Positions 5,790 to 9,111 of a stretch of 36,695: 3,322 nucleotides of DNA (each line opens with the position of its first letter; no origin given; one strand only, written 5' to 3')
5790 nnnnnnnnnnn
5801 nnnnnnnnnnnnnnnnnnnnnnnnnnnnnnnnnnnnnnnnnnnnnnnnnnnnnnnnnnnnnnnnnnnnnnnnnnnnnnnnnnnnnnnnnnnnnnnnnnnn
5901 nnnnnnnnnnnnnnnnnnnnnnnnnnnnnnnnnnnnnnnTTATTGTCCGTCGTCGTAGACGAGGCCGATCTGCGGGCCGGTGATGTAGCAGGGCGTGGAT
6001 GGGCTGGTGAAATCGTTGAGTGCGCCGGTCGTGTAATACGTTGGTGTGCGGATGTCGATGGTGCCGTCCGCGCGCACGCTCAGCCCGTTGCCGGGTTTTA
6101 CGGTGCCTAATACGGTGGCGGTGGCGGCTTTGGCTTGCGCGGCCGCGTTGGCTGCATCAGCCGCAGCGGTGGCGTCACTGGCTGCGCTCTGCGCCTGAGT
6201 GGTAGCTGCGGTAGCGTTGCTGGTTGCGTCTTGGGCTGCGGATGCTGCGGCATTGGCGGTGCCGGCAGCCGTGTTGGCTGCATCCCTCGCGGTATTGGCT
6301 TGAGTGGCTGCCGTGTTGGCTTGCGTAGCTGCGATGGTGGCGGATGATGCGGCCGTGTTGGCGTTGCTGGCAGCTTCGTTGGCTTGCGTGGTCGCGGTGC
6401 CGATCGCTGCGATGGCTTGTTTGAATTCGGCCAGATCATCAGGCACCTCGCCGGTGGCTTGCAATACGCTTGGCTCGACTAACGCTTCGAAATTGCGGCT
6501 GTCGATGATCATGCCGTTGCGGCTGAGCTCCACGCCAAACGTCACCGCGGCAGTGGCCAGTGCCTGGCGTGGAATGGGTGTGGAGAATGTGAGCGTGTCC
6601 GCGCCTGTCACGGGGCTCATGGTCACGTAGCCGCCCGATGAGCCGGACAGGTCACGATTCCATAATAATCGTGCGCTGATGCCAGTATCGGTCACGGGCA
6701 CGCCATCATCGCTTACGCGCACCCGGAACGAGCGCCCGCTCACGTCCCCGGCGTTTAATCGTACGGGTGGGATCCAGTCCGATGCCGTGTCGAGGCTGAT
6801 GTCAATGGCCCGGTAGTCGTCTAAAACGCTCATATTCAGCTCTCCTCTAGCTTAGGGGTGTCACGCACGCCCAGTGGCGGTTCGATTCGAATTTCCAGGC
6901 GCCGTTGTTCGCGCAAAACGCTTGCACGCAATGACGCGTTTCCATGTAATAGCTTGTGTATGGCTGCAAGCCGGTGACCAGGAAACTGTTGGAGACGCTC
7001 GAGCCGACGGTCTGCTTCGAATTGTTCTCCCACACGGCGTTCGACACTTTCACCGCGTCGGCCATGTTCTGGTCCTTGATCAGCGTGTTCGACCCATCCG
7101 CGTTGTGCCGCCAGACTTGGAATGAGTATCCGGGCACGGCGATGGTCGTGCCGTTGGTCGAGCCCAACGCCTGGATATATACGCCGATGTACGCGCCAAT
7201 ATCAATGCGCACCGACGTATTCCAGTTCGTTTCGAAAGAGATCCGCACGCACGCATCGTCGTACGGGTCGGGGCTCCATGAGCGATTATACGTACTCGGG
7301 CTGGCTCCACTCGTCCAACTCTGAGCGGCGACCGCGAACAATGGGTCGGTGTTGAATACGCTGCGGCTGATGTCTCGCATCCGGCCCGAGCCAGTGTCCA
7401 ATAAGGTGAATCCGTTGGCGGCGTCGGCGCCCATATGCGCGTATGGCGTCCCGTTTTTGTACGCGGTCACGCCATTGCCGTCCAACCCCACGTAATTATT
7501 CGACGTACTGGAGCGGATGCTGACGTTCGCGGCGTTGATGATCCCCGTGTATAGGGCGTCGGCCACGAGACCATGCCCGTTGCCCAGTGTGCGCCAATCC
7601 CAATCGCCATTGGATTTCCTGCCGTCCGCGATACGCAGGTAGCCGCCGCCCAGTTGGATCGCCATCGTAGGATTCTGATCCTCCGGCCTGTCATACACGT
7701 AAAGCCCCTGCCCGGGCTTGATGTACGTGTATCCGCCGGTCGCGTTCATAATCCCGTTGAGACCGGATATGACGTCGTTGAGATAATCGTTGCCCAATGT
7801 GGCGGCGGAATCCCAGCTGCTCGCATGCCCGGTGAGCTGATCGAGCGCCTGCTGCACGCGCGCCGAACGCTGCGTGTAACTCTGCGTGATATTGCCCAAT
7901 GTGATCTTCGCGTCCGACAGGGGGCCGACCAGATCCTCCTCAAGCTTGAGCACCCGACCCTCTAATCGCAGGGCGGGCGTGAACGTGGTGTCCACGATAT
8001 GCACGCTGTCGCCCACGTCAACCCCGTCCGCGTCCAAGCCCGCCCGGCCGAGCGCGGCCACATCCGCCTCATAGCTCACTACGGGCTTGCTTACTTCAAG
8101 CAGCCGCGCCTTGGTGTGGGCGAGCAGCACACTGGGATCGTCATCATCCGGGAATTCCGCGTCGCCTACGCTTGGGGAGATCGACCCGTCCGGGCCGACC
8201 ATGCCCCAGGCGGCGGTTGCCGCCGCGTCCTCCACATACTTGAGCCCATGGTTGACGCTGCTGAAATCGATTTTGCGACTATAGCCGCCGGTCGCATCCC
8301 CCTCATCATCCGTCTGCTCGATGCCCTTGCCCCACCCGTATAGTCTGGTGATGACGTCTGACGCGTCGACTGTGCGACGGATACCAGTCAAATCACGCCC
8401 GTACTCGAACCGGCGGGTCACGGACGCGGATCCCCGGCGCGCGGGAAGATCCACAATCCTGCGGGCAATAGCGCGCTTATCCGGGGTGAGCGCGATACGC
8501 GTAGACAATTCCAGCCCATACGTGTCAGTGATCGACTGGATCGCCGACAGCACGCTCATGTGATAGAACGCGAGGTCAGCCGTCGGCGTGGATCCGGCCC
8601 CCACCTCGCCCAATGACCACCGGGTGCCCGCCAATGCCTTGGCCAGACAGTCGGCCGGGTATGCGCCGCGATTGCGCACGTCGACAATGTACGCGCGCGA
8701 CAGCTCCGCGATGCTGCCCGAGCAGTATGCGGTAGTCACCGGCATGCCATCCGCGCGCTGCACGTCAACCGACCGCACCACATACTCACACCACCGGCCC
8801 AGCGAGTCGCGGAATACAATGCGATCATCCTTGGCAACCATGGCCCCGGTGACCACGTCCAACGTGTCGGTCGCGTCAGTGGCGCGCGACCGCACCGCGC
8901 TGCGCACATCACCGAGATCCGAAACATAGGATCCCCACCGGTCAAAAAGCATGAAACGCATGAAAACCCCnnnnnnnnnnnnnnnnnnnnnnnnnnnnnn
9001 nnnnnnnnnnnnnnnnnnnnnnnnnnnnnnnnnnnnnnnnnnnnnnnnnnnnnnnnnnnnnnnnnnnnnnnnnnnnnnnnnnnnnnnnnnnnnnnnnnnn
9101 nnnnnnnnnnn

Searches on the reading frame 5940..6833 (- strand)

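Call 7: search_protein_families(library=pfam, proteins=[window:5940-6833:-], max_evalue=0.01)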
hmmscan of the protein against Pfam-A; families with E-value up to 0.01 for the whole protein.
window:5940-6833:- (297 aa): 0 families

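Call 8: search_protein_families(library=phrogs, proteins=[window:5940-6833:-], max_evalue=0.01)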
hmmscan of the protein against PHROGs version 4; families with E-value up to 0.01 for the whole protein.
window:5940-6833:- (297 aa): 7 families
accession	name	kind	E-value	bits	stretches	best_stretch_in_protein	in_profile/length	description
phrog_19280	-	unknown function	2.6e-11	43.8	1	137-235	123-221/623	-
phrog_13481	-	tail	1.6e-05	25.1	1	139-240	177-278/596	tail fiber protein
phrog_8780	-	tail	4.6e-05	22.8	1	138-241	146-250/755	minor tail protein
phrog_27126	-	connector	0.00021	20.6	1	4-173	3-176/728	neck protein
phrog_2370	-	connector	0.00051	19.8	1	4-75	3-74/652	neck passage structure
phrog_7918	-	connector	0.0012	18.2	1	4-218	3-221/735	neck passage structure protein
phrog_38732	-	unknown function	0.0042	18.1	1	228-261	49-82/86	-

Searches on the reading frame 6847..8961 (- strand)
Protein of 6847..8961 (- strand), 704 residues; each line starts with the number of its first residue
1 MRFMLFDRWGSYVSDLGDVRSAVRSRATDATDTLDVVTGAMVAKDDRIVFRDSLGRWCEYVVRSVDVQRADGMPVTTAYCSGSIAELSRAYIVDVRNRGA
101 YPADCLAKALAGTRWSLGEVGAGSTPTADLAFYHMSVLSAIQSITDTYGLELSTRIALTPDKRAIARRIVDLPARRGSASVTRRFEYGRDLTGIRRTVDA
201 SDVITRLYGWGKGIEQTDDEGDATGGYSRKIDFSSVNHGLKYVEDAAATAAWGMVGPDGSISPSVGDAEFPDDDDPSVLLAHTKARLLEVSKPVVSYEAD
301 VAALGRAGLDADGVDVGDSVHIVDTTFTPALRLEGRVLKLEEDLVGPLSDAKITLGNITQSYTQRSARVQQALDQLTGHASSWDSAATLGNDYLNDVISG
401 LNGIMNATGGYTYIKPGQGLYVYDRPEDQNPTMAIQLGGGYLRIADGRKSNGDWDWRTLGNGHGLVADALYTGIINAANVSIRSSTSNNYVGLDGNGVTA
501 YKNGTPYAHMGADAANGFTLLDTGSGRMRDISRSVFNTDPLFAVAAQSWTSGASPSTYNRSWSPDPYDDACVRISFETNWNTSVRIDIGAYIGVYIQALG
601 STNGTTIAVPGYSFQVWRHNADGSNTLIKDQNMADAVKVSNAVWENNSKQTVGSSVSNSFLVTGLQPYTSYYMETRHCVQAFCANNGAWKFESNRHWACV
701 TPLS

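Call 7: search_protein_families(library=pfam, proteins=[window:6847-8961:-], max_evalue=0.01)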
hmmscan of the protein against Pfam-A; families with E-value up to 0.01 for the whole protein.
window:6847-8961:- (704 aa): 1 family
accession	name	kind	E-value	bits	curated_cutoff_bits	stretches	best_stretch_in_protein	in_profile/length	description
PF06605.17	Prophage_tail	-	6.8e-30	105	31.3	1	86-367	3-248/250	Prophage endopeptidase tail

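Call 8: search_protein_families(library=phrogs, proteins=[window:6847-8961:-], max_evalue=0.01)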
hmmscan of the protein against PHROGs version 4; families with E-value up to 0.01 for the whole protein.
window:6847-8961:- (704 aa): 23 families
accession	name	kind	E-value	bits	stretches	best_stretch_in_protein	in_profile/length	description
phrog_12312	-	head and packaging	1.8e-126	424.4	1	1-479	1-448/784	virion structural protein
phrog_19445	-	head and packaging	1.4e-39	136.9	1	42-385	58-410/1114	tail tip protein Tal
phrog_1067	-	head and packaging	2.1e-33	116.8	1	77-638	91-603/991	minor head protein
phrog_27577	-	tail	5.7e-33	114.6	1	59-483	73-498/1795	tail protein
phrog_1775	-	head and packaging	3.1e-31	108.8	1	55-356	70-352/1609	minor head protein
phrog_20449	-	unknown function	7.5e-30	105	1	90-405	93-409/663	-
phrog_3475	-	tail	5.1e-28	98.7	1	59-378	453-736/841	minor tail protein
phrog_26466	-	unknown function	2.1e-22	79.1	1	35-386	55-395/2337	-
phrog_4798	-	tail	7.3e-21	75.1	1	40-359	88-382/796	tail protein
phrog_1786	-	head and packaging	6.9e-18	64.9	2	26-211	30-215/1246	minor head protein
phrog_3558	-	tail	8.3e-17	61.9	1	143-381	180-398/1047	tail protein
phrog_588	-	tail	7.9e-14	51.9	1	141-380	168-412/955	tail fiber protein and host specificity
phrog_5555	-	tail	3.4e-13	49.9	1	138-511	156-491/788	tail protein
phrog_12329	-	head and packaging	5.3e-13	48.9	1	103-377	109-374/833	virion structural protein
phrog_1330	-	tail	2.6e-12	46.5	1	76-380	87-383/1361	tail protein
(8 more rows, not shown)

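Call 18: find_related_loci(query=window:6847-8961:-, collection=genome_contigs, flank=6000)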
Query window:6847-8961:- (704 aa) in genome_contigs; peptide patterns used: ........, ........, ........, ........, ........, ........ (x = any residue, [..] = any of these).
154 stretches matched a pattern; 1 encode a relative of the query (tblastn E <= 1e-3); 1 distinct loci.
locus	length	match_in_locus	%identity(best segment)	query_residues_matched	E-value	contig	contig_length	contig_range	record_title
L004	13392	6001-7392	50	1-473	5e-143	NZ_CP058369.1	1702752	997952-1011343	Gardnerella sp. KA00747 chromosome, complete genome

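Call 43: find_related_loci(query=window:6847-8961:-, collection=viral_contigs, flank=4000)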
Query window:6847-8961:- (704 aa) in viral_contigs; peptide patterns used: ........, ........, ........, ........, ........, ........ (x = any residue, [..] = any of these).
13 stretches matched a pattern; 12 encode a relative of the query (tblastn E <= 1e-3); 12 distinct loci.
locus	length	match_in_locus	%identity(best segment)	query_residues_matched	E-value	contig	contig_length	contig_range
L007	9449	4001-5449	59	1-481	0e+0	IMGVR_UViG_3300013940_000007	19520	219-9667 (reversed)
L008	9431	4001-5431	58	1-478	2e-177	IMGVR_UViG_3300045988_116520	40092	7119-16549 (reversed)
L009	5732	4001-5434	57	1-478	5e-173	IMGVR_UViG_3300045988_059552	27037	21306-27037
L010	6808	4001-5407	50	1-478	8e-146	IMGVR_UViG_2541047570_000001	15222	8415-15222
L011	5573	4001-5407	50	1-478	2e-143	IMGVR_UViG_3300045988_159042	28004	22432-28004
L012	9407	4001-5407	49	1-478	3e-142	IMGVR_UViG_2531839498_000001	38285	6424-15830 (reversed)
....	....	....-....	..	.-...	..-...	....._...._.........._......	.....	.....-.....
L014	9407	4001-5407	49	1-478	2e-140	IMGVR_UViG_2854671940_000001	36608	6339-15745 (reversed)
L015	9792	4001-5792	43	1-478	1e-76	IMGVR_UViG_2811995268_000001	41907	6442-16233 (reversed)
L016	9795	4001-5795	50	1-478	2e-76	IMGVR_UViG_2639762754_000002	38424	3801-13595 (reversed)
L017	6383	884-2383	33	2-494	1e-63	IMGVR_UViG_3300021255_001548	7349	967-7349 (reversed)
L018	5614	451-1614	26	91-504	7e-29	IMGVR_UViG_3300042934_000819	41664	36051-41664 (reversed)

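Call 47: search_dna_similar(query=window:6847-8961:-, collection=phages, mode=protein, max_evalue=1e-10, max_rows=12)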
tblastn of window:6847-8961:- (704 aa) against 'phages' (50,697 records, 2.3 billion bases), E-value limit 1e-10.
Records with a match: 97; places in all: 97; records where one place covers at least 80% of the query: 0.
Best place of each record, by identity: <60% 97.
By first word of the organism name: Bacillus 39; Lactococcus 25; Paenibacillus 13; Geobacillus 5; Streptococcus 5; Bacteriophage 2; Lactobacillus 2; Bifidobacterium 1; Virgibacillus 1; Stenotrophomonas 1; and 3 more.
By host as written in the record: Bacillus subtilis 14; Lactococcus lactis 12; Paenibacillus larvae 11; - 8; Geobacillus thermodenitrificans 5; Bacillus cereus 3; Bacillus sp. 2; Bacillus amyloliquefaciens 2; and 31 more.
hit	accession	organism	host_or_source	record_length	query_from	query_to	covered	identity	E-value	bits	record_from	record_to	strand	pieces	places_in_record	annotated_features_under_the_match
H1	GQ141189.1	Bifidobacterium phage Bbif-1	Bifidobacterium bifidum strain 317B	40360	3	478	68%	51.8%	2e-137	452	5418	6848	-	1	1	gp4 phage minor structural protein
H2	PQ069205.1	Bacillus phage S4-3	Bacillus sp. S4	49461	39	482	63%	26.6%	2e-25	119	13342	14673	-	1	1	record has no annotation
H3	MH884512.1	Bacillus phage vB_BpsS-140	Bacillus pseudalcaliphilus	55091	41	384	49%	28.3%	4e-24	115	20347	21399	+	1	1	chromosome segregation protein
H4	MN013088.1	Bacillus phage vB_BspS_SplendidRed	Bacillus sp.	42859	42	396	50%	26.9%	1e-19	100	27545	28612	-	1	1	putative tail protein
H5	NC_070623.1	Bacillus phage vB_BspS_SplendidRed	Bacillus sp.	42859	42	396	50%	26.9%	1e-19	100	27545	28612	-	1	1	minor head protein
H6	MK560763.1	Virgibacillus phage Mimir87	Virgibacillus halotolerans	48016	42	368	46%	28.9%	9e-23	110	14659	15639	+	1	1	tail protein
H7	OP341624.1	Geobacillus phage vB_GthS_NIIg9.7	Geobacillus thermodenitrificans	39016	42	382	48%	27.6%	4e-14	82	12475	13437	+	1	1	tail fiber protein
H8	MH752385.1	Bacillus phage Ray17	Bacillus amyloliquefaciens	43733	42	396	50%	26.3%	3e-19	99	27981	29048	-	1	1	tail protein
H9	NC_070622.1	Bacillus phage Ray17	Bacillus amyloliquefaciens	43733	42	396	50%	26.3%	3e-19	99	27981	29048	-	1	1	minor head protein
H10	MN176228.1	Bacillus phage 049ML003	Bacillus subtilis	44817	42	356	45%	29.4%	2e-20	102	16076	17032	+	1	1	21: tail tip protein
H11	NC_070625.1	Bacillus phage 049ML001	Bacillus subtilis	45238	42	356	45%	29.4%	2e-20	102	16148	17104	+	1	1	21: minor head protein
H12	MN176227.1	Bacillus phage 049ML001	Bacillus subtilis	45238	42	356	45%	29.4%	2e-20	102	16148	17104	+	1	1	21: tail tip protein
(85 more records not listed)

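Call 49: get_annotated_region(hit=H1, flank=3500)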
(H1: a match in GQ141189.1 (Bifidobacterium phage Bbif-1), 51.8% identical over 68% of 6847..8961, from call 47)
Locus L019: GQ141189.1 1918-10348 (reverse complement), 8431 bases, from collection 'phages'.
description: Bifidobacterium phage Bbif-1, complete sequence.
organism: Bifidobacterium phage Bbif-1 (NCBI taxid 743964)
taxonomy: Viruses; Duplodnaviria; Heunggongvirae; Uroviricota; Caudoviricetes
host: Bifidobacterium bifidum strain 317B; source: -; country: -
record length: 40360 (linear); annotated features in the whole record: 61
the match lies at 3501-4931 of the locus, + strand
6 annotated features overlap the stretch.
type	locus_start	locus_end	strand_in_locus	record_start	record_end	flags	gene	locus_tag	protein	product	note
CDS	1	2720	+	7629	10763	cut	-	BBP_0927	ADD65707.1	TP901 family phage tail tape measure protein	108.5 kDa protein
CDS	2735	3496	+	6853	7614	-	-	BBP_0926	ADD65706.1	putative portal protein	27.2 kDa protein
CDS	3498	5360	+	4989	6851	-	-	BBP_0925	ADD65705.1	gp4 phage minor structural protein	67.7 kDa protein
CDS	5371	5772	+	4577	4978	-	-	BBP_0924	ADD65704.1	major factor subunit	14.2 kDa protein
CDS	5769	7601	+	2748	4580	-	-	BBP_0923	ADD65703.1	head fiber protein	62.5 kDa protein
CDS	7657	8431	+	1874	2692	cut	-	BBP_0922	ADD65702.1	tail type measure protein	28.4 kDa protein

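Call 51: find_encoding_contigs(protein=window:6847-8961:-, flank=3000, max_places=10)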
Protein window:6847-8961:- (704 aa): 1 contig read that carries it; 1 place shown.
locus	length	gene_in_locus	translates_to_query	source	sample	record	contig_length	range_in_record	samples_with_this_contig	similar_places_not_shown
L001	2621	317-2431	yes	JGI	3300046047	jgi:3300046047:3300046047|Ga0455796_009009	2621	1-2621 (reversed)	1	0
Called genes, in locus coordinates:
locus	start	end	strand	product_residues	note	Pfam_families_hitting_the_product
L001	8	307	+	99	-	-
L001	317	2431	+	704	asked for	PF26674:Prophage_tail_N2 (weak), PF06605:Prophage_tail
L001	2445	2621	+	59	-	?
